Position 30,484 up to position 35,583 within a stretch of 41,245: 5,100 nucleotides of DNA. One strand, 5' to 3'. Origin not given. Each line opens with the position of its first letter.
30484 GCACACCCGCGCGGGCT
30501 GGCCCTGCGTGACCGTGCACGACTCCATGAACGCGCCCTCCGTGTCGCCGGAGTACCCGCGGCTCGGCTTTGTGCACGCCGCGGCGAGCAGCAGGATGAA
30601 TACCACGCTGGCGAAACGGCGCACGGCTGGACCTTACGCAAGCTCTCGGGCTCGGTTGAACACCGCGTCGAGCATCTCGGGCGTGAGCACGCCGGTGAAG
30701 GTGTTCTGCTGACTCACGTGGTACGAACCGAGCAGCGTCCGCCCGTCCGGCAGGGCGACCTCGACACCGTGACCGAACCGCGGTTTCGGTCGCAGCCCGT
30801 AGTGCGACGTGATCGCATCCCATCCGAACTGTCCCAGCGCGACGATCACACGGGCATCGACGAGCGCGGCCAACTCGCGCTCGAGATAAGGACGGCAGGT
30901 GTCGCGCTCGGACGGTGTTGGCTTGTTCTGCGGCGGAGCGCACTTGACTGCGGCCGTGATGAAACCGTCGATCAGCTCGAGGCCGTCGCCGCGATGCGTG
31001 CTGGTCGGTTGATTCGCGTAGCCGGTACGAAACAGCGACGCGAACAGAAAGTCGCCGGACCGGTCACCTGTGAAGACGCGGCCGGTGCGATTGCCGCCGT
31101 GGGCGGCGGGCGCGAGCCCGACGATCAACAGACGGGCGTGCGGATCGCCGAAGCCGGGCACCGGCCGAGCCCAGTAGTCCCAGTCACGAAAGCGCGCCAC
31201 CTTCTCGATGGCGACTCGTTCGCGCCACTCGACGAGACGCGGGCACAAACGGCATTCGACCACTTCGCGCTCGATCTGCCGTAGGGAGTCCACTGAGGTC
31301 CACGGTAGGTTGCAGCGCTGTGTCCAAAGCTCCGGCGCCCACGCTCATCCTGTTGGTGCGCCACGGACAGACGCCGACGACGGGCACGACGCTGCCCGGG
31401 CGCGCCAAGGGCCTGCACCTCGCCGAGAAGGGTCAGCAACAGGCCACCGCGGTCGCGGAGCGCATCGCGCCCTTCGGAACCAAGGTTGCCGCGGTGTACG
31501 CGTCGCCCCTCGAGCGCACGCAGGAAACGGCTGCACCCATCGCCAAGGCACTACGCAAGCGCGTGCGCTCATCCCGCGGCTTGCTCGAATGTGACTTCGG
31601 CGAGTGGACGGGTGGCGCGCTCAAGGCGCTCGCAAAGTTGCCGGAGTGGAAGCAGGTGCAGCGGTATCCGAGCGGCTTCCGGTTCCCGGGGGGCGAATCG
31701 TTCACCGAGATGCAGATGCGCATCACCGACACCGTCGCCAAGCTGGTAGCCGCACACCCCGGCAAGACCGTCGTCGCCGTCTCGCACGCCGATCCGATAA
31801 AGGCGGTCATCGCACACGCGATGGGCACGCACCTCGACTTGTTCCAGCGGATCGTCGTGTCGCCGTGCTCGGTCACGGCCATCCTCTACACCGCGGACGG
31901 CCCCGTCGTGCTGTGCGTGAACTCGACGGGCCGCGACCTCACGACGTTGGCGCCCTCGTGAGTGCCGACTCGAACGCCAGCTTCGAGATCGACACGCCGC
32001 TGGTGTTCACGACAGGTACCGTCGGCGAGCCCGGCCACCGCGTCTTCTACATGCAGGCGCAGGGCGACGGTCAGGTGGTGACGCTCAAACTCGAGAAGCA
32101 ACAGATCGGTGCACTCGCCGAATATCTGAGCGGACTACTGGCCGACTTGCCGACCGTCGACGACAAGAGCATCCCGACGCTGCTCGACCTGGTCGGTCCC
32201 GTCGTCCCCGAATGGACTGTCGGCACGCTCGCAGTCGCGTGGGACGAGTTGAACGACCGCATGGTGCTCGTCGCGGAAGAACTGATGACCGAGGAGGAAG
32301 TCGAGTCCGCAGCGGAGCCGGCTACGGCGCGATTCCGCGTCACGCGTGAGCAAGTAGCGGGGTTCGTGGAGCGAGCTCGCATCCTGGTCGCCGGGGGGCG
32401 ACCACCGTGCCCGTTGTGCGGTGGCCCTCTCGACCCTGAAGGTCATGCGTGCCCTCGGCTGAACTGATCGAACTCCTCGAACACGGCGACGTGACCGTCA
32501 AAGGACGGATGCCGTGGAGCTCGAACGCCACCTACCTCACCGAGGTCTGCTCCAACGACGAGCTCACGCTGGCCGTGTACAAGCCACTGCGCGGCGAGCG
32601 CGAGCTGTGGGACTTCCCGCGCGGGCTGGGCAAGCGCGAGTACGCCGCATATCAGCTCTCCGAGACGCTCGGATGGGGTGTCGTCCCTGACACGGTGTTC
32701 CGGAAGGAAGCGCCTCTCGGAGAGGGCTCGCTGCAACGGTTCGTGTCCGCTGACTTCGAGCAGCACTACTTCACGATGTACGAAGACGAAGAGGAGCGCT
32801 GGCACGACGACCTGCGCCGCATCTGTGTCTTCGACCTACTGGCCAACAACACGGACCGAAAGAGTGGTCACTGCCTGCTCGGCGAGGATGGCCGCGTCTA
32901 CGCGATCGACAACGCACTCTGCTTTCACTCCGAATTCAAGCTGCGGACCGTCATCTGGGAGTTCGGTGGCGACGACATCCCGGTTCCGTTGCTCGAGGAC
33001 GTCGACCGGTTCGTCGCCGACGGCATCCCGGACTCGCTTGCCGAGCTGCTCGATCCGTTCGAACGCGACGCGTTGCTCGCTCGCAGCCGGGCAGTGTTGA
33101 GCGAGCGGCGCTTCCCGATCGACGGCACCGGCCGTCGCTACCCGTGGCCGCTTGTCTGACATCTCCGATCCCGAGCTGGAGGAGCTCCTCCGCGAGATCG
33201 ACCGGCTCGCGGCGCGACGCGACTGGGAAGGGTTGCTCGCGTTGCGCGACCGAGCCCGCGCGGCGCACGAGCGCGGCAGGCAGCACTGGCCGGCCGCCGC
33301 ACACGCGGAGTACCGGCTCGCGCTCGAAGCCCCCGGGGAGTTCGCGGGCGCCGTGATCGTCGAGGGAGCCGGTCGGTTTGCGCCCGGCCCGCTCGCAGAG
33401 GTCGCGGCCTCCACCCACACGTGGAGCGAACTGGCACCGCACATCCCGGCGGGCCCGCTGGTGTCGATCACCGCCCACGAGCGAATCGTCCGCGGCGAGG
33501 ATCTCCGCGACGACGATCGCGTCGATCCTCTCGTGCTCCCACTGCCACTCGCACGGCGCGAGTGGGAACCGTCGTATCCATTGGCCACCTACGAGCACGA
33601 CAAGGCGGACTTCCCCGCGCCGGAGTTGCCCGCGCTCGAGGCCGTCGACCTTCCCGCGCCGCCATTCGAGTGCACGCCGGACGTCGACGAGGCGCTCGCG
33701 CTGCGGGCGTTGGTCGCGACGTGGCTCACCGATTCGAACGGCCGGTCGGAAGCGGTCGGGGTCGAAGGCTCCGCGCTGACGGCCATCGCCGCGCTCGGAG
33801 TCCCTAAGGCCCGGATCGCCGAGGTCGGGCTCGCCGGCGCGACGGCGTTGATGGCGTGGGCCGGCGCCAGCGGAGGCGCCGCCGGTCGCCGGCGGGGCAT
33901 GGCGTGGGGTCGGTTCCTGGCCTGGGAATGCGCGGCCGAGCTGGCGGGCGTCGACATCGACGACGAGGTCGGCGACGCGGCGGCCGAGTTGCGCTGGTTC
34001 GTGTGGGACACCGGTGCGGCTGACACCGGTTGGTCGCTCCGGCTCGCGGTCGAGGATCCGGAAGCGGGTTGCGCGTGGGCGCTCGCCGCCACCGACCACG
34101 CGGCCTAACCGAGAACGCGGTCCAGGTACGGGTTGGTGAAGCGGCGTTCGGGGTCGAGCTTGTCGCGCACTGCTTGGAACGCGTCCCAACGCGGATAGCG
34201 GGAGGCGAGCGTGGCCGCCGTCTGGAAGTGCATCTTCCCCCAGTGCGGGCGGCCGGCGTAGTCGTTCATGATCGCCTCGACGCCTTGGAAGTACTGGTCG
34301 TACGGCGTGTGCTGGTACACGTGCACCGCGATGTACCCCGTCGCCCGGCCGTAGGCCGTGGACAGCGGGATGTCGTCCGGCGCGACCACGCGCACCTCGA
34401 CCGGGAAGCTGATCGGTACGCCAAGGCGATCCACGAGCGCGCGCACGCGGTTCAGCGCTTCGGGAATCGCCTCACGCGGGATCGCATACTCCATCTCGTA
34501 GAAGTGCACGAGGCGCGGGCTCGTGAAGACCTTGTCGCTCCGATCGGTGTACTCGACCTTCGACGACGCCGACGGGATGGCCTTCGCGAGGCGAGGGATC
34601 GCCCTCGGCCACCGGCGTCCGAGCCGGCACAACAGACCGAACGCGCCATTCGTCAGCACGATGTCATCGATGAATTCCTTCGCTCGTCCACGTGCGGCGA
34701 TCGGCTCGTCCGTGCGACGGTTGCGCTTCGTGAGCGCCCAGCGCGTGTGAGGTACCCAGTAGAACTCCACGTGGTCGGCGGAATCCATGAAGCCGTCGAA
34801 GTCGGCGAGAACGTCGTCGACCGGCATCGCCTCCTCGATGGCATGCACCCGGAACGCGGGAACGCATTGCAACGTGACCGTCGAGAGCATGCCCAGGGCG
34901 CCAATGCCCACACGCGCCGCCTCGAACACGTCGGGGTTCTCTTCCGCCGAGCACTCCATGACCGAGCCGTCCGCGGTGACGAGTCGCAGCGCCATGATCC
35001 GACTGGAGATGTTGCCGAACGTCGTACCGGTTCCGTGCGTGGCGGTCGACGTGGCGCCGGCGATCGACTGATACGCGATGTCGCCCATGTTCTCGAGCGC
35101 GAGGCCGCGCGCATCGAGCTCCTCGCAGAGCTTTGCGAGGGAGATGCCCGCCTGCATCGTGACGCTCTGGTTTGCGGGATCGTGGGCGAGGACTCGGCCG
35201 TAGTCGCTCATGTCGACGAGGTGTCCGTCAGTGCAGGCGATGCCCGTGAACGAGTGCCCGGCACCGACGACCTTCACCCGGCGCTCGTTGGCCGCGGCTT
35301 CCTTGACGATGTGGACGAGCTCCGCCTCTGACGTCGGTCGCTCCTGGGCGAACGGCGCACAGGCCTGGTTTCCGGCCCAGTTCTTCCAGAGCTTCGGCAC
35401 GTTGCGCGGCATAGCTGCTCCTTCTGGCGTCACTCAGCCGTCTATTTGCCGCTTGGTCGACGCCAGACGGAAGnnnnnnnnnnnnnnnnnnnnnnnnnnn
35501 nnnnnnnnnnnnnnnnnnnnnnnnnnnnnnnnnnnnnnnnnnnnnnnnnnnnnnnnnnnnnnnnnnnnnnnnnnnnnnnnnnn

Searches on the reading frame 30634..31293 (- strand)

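Call 25: search_protein_families(library=pfam, proteins=[window:30634-31293:-], max_evalue=0.001)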
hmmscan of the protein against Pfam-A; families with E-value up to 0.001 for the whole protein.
window:30634-31293:- (219 aa): 1 family
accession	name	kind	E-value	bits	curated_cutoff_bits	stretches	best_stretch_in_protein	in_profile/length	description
PF03167.25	UDG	-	1.2e-24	87.4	24.3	1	46-214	1-139/141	Uracil DNA glycosylase superfamily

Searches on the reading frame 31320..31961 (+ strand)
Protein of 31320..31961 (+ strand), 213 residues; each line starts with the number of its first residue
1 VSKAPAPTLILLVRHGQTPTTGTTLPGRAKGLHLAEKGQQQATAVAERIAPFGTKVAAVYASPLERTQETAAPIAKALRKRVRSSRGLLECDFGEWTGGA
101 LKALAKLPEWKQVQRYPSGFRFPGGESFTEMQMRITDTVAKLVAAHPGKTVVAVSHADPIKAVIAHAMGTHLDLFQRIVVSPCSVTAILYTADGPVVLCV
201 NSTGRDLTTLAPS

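Call 23: search_protein_families(library=pfam, proteins=[window:31320-31961:+], max_evalue=0.001)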
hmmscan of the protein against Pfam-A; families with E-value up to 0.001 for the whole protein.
window:31320-31961:+ (213 aa): 1 family
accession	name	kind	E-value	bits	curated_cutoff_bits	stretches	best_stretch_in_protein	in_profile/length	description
PF00300.27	His_Phos_1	-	4.3e-49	167.3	21.7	1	10-202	1-193/194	Histidine phosphatase superfamily (branch 1)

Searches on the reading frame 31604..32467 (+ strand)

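Call 25: search_protein_families(library=pfam, proteins=[window:31604-32467:+], max_evalue=0.001)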
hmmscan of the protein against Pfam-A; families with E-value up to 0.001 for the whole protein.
window:31604-32467:+ (287 aa): 1 family
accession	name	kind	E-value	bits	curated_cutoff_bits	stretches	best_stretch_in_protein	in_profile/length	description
PF11290.13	DUF3090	-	4.2e-42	144.3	27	1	128-283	2-170/170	Protein of unknown function (DUF3090)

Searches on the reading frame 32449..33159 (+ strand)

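Call 25: search_protein_families(library=pfam, proteins=[window:32449-33159:+], max_evalue=0.001)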
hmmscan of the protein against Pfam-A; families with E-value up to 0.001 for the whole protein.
window:32449-33159:+ (236 aa): 1 family
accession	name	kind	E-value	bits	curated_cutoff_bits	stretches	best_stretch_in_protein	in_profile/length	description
PF00454.33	PI3_PI4_kinase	-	4.6e-06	27.2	27.1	1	86-175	101-182/241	Phosphatidylinositol 3- and 4-kinase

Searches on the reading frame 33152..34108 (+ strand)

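Call 25: search_protein_families(library=pfam, proteins=[window:33152-34108:+], max_evalue=0.001)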
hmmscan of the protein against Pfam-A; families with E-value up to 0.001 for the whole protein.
window:33152-34108:+ (318 aa): 1 family
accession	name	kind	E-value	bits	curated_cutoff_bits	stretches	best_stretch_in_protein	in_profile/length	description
PF19681.4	DUF6183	-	1.3e-10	41.5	26.6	1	13-295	3-332/360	Family of unknown function (DUF6183)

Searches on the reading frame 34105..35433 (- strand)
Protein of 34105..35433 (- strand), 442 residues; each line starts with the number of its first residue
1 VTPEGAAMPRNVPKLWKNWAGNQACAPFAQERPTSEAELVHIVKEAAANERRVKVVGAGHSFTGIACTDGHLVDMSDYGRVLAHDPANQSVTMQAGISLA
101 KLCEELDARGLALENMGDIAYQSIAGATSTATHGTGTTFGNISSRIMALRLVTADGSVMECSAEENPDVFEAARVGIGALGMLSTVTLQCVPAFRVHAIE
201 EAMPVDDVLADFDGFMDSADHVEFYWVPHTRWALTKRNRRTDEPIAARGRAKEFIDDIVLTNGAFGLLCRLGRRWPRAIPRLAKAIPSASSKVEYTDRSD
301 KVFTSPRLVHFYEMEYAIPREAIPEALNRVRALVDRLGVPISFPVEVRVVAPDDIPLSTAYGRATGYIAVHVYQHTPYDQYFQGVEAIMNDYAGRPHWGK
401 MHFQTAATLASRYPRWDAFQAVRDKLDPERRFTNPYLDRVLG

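Call 25: search_protein_families(library=pfam, proteins=[window:34105-35433:-], max_evalue=0.001)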
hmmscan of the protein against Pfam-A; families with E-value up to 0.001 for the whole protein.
window:34105-35433:- (442 aa): 2 families
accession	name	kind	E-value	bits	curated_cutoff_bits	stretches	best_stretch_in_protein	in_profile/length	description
PF04030.19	ALO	-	1.1e-81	274.8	23.1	1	186-440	1-258/258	D-arabinono-1,4-lactone oxidase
PF01565.28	FAD_binding_4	-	7e-31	107.2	26.4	1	32-162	6-139/139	FAD binding domain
